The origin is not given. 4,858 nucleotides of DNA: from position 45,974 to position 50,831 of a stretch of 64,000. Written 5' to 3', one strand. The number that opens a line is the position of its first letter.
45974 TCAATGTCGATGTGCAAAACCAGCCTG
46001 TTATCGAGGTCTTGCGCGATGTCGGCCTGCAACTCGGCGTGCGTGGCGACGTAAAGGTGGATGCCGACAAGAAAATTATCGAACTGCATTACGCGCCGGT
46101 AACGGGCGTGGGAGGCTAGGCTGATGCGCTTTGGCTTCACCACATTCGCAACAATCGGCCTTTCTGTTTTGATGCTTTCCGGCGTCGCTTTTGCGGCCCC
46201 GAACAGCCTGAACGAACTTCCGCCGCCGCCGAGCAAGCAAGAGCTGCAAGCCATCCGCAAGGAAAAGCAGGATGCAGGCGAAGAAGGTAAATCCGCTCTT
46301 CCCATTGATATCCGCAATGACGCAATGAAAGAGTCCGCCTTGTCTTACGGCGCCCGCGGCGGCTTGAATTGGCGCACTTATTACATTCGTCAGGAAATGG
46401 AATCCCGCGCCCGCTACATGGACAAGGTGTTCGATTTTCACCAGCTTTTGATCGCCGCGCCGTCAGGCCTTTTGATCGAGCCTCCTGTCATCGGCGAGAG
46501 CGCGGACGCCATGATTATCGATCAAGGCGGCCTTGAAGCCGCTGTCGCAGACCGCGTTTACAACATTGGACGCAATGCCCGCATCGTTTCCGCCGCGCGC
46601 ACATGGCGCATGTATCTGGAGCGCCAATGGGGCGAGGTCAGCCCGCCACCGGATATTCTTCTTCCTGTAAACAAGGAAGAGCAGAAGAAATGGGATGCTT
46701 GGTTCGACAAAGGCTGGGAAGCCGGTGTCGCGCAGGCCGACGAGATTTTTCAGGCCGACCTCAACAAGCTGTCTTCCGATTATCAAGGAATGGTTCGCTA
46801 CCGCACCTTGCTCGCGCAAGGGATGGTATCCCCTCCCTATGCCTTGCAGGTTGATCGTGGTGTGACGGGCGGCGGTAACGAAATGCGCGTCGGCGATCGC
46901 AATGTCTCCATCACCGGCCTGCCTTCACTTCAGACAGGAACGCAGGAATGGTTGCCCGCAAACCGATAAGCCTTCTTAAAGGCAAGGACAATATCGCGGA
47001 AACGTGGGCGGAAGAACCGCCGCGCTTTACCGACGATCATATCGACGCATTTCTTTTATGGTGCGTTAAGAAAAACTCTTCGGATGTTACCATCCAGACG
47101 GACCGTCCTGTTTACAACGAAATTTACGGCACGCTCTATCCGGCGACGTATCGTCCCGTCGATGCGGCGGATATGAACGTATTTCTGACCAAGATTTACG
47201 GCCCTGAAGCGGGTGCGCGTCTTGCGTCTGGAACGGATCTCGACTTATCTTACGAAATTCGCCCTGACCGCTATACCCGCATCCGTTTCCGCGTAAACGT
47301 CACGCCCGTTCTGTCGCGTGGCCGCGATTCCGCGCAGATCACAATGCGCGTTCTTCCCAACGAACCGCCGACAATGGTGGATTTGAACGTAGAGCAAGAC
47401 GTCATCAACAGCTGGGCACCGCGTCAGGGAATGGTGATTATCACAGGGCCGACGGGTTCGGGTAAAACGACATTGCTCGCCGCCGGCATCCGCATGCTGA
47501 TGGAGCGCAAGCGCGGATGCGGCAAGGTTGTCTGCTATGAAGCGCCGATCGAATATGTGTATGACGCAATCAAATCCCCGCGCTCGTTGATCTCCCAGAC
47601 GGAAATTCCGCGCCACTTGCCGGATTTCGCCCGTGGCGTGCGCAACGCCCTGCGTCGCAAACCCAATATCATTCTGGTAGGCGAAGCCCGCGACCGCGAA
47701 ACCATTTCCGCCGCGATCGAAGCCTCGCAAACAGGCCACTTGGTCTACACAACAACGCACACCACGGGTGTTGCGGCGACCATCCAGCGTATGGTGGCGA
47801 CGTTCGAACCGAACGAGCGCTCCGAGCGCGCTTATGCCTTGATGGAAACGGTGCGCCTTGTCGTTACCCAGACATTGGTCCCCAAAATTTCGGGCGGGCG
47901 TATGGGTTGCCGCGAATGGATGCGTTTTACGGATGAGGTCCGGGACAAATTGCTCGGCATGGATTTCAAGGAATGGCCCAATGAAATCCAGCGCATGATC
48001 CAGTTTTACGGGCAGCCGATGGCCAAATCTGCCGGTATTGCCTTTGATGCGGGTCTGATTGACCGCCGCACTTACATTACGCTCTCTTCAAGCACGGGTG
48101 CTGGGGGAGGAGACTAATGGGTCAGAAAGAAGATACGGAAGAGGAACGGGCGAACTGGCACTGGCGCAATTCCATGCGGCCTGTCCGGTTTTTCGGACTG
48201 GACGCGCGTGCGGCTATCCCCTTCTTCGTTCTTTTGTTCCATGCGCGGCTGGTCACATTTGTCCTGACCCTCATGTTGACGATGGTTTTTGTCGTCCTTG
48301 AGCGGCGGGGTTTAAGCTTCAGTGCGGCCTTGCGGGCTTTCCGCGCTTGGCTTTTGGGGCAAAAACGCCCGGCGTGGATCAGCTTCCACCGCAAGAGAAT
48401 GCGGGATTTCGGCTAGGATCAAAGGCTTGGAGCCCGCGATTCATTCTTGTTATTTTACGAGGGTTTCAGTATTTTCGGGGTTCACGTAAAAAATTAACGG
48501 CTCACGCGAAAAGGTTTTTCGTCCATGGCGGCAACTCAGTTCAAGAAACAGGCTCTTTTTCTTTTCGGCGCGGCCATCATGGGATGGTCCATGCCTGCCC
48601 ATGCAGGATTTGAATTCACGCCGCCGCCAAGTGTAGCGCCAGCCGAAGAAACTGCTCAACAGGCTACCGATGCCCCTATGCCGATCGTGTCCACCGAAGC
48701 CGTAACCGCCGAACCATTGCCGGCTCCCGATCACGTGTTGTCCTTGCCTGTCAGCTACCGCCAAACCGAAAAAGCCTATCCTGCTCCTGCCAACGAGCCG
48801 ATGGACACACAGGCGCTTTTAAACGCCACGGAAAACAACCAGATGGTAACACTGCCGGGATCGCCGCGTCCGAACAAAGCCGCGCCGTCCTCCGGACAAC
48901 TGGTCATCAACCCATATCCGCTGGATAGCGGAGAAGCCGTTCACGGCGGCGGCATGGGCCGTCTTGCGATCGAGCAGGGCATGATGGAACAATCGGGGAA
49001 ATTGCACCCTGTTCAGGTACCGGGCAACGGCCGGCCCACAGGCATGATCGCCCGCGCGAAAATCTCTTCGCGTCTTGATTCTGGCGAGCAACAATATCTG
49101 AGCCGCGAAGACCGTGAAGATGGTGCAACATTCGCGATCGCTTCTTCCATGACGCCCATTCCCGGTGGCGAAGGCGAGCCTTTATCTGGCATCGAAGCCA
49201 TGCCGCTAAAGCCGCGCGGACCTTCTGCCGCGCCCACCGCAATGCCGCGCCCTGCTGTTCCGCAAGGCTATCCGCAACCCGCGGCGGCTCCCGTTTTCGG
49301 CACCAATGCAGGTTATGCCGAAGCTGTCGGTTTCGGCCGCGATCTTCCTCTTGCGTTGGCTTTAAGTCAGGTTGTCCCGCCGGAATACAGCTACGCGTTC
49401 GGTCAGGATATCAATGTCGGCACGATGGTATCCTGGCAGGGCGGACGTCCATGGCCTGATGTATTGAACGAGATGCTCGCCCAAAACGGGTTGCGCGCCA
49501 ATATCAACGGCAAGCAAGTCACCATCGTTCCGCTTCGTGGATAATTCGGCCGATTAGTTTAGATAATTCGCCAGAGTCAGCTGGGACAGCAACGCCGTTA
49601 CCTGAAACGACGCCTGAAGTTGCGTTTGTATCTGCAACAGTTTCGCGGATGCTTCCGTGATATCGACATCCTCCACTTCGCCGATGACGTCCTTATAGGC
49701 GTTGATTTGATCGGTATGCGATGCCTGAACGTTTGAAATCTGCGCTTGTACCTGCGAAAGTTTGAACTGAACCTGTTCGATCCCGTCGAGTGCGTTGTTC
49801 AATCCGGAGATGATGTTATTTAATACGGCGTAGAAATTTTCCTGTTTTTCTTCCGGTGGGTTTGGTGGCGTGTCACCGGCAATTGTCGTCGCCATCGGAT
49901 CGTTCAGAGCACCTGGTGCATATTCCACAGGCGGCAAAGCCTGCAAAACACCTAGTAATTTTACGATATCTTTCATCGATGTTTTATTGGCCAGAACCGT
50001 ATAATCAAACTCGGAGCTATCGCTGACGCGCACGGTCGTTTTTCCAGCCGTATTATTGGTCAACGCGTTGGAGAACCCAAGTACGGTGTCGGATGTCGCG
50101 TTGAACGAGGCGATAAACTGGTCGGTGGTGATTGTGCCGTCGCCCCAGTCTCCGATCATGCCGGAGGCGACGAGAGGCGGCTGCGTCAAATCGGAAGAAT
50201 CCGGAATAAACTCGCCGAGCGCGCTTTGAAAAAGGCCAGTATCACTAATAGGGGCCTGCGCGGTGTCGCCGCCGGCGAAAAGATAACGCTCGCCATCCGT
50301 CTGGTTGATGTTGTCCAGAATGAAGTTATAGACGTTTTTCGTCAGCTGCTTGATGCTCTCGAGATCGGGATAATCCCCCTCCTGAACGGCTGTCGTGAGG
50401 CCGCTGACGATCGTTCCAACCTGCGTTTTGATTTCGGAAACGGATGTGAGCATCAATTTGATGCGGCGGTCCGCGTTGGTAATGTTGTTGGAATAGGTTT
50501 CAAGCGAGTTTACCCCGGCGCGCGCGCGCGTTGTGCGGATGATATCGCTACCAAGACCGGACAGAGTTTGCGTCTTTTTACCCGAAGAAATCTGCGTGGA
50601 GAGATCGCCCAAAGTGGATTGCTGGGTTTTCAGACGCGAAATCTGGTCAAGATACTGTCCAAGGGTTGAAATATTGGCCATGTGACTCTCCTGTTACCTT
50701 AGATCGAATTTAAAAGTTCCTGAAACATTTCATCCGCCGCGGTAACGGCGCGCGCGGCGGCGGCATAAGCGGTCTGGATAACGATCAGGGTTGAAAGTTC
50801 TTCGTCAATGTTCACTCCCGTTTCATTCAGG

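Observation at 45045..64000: Split Dot/Icm-type (type IVB) secretion locus with hybrid gene order in an alphaproteobacterium-like chromosome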

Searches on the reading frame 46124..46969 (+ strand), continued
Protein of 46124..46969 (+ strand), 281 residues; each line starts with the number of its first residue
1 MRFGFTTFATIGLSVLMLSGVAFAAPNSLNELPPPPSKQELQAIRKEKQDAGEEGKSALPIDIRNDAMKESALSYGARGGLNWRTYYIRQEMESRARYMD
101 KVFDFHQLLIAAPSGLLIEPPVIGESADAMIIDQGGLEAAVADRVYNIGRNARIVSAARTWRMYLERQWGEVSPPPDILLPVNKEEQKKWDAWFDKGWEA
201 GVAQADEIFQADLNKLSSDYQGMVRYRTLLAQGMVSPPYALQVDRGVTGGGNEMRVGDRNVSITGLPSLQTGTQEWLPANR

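Call 121: search_solved_structures(query=A4, max_evalue=5, show_alignments=1)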
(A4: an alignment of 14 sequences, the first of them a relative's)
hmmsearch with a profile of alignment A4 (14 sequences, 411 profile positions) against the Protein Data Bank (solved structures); distinct sequences matched with E-value up to 5: 1.
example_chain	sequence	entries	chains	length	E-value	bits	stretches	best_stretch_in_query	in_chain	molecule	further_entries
6vy1_A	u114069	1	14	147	0.25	13.7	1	18-102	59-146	Prefoldin subunit alpha 2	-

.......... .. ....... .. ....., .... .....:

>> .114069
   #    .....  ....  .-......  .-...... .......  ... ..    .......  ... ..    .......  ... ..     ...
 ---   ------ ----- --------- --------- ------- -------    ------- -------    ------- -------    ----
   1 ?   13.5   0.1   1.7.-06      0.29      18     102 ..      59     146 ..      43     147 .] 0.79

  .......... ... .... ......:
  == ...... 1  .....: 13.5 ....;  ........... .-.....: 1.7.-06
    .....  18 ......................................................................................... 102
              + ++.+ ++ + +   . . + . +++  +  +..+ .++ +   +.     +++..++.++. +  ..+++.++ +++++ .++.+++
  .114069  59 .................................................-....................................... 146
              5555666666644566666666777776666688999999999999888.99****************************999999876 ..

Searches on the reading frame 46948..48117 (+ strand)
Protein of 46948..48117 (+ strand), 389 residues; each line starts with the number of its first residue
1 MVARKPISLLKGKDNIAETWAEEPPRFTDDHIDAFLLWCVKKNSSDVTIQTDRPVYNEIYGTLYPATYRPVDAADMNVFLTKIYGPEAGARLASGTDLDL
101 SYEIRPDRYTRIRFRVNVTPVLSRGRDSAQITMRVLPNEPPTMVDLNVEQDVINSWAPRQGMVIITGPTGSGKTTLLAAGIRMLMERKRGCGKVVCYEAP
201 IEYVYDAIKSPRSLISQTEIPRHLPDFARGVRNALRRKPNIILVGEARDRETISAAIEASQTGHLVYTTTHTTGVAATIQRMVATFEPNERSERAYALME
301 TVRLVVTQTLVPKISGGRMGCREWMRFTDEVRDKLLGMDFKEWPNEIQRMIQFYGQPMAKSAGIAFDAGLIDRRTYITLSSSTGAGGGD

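Call 3: search_protein_families(library=pfam, proteins=[window:46948-48117:+], max_evalue=0.01)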
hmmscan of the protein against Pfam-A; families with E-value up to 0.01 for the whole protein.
window:46948-48117:+ (389 aa): 18 families
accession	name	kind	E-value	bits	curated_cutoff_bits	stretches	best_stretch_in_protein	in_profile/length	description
PF00437.27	T2SSE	-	1e-38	133.4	24.9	1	110-315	90-282/370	Type II/IV secretion system protein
PF13555.12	AAA_29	-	3.3e-05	24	27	1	159-187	21-49/61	P-loop containing region of AAA domain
PF13476.12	AAA_23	-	0.00016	22.8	27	1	159-179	18-38/201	AAA domain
PF00005.33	ABC_tran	-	0.00042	21.4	25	1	160-306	11-96/137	ABC transporter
PF13401.12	AAA_22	-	0.00046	20.9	27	1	159-197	4-42/130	AAA domain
PF20720.3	nSTAND3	-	0.00049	20.3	27.2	1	159-189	16-46/155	Novel STAND NTPase 3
PF03266.21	NTPase_1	-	0.00067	20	23.9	0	163-198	2-37/168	NTPase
PF13191.12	AAA_16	-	0.0021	19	32.6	1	158-199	22-63/167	AAA ATPase domain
PF13481.12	AAA_25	-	0.0021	18.2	27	1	150-177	23-50/195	AAA domain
PF25199.1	nSTAND_NTPase5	-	0.0025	18.1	34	1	149-184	25-65/145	Novel STAND NTPase 5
PF24883.2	NPHP3_N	-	0.0037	17.9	24.8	1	150-217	9-78/164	Nephrocystin 3, N-terminal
PF00270.35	DEAD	-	0.0038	17.4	26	1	150-202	5-56/167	DEAD/DEAH box helicase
PF02492.25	cobW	-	0.0045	17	20.7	1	163-182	3-22/180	CobW/HypB/UreG, nucleotide-binding domain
PF01637.24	ATPase_2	-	0.0054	17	33.2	1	153-203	11-59/225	ATPase domain predominantly from Archaea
PF20703.3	nSTAND1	-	0.0069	16.5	27.1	1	154-207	28-87/379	Novel STAND NTPase 1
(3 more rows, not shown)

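Call 9: search_protein_families(library=ncbifam, proteins=[window:46948-48117:+], max_evalue=0.01)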
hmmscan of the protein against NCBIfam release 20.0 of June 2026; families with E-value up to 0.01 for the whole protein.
window:46948-48117:+ (389 aa): 24 families
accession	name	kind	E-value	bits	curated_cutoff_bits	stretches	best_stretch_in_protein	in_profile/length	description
TIGR02524.1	dot_icm_DotB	equivalog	2.3e-117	392.2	463.3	1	27-382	1-356/358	Dot/Icm type IV secretion system ATPase DotB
TIGR02525.1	plasmid_TraJ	equivalog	3.5e-72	243.4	368.3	1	27-378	7-365/372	plasmid transfer ATPase TraJ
TIGR01420.1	pilT_fam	subfamily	1.9e-63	214.8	319.1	1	32-349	2-307/343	PilT/PilU family type 4a pilus ATPase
NF041000.1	ATPase_ComGA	equivalog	1.6e-28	99.5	300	1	112-312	80-266/267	competence type IV pilus ATPase ComGA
TIGR02533.1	type_II_gspE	equivalog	1.8e-28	99.5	630.25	1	159-328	242-393/486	type II secretion system ATPase GspE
TIGR02538.1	type_IV_pilB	equivalog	3.5e-28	98.6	675.65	1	108-315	262-456/564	type IV-A pilus assembly ATPase PilB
NF007755.0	PRK10436.1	equivalog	4.1e-28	98.3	617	1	150-327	209-368/465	type II secretion system protein GspE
NF053534.1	T4PilAsmATPsTfpB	equivalog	1.8e-24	86.1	850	1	158-283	334-450/584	type IV pilus assembly ATPase TfpB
NF058587.1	archaellum_moto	equivalog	1.4e-13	50.4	550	1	163-284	278-395/527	archaellum flagellar ATPase motor FlaI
TIGR02782.1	TrbB_P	equivalog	3.2e-10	39.8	304.55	1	152-307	128-277/303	P-type conjugative transfer ATPase TrbB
TIGR02788.1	VirB11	equivalog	7.7e-10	38.3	249.95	1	160-292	144-272/308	P-type DNA transfer ATPase VirB11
TIGR03819.1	heli_sec_ATPase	hypoth_equivalog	1.5e-08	34.2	373.15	1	131-283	142-298/340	TadA family conjugal transfer-associated ATPase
NF010407.0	PRK13833.1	subfamily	1.4e-07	31.3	499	1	160-307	144-284/323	conjugal transfer protein TrbB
NF053672.1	bindosome_BasE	exception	3.9e-07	29.2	1000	1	131-288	233-394/512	bindosome assembly system ATPase subunit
NF010469.0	PRK13894.1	subfamily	1.1e-06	28.2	508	1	151-306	140-290/320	conjugal transfer ATPase TrbB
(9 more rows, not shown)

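Call 11: find_encoding_contigs(protein=window:46948-48117:+, flank=10000, max_places=6)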
Protein window:46948-48117:+ (389 aa): 1 contig read that carries it; 1 place shown.
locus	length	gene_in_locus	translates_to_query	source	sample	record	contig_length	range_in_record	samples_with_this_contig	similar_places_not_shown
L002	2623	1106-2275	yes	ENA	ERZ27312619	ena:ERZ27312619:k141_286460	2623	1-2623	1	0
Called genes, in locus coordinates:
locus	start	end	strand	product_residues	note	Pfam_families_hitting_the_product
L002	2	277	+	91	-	?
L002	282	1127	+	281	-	PF16932:T4SS_TraI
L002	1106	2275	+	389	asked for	PF00437:T2SSE, PF13555:AAA_29 (faint)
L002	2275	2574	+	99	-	PF28014:IcmT_2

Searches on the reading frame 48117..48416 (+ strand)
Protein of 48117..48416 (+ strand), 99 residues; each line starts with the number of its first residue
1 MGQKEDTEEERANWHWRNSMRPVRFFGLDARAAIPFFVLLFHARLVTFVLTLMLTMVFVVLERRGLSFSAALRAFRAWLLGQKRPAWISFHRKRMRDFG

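Call 3: search_protein_families(library=pfam, proteins=[window:48117-48416:+], max_evalue=0.01)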
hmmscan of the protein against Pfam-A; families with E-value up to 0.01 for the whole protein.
window:48117-48416:+ (99 aa): 0 families

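Call 9: search_protein_families(library=ncbifam, proteins=[window:48117-48416:+], max_evalue=0.01)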
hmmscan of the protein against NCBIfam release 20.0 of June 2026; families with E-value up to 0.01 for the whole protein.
window:48117-48416:+ (99 aa): 1 family
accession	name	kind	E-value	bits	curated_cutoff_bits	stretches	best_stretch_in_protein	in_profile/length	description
NF038220.1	IcmT_TraK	equivalog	9e-26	89.9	40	1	16-95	1-80/81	IcmT/TraK family protein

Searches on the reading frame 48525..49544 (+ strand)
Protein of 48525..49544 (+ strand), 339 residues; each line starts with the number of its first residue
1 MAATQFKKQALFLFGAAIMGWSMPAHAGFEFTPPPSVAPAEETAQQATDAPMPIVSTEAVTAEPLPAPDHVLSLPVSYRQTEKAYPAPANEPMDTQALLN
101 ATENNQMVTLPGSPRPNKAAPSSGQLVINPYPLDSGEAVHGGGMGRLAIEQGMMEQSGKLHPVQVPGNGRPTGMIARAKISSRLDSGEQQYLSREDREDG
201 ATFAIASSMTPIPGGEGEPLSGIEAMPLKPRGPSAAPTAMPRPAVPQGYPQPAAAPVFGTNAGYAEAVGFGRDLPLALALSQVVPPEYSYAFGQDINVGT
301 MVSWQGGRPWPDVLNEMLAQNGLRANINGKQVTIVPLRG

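Call 3: search_protein_families(library=pfam, proteins=[window:48525-49544:+], max_evalue=0.01)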
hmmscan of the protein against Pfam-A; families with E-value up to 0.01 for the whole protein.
window:48525-49544:+ (339 aa): 1 family
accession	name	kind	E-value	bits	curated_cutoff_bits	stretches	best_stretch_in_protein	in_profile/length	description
PF07660.19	STN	-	5.6e-05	23.3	28.4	1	292-336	5-51/52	Secretin and TonB N terminus short domain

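Call 9: search_protein_families(library=ncbifam, proteins=[window:48525-49544:+], max_evalue=0.01)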
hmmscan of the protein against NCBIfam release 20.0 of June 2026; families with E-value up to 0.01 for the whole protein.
window:48525-49544:+ (339 aa): 0 families

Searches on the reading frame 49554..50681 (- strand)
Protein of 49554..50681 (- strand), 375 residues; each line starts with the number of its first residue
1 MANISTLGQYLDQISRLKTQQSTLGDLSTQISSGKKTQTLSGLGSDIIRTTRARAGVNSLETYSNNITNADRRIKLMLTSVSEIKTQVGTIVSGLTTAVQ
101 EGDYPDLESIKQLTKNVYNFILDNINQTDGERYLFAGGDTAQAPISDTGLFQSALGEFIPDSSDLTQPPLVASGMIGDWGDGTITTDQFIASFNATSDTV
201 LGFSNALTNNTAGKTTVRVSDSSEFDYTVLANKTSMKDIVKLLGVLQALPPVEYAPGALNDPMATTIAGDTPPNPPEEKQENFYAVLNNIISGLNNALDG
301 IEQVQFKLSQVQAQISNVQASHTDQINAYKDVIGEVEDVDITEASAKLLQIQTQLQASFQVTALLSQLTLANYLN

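Call 4: search_protein_families(library=pfam, proteins=[window:49554-50681:-], max_evalue=0.01)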
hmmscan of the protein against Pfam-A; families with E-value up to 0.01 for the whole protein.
window:49554-50681:- (375 aa): 2 families
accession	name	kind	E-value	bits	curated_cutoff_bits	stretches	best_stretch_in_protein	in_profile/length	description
PF00700.27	Flagellin_C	-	8e-06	26.5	23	1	294-374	4-86/86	Bacterial flagellin C-terminal helical region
PF00669.25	Flagellin_N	-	2.6e-05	24.7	26.6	1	4-137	1-136/139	Bacterial flagellin N-terminal helical region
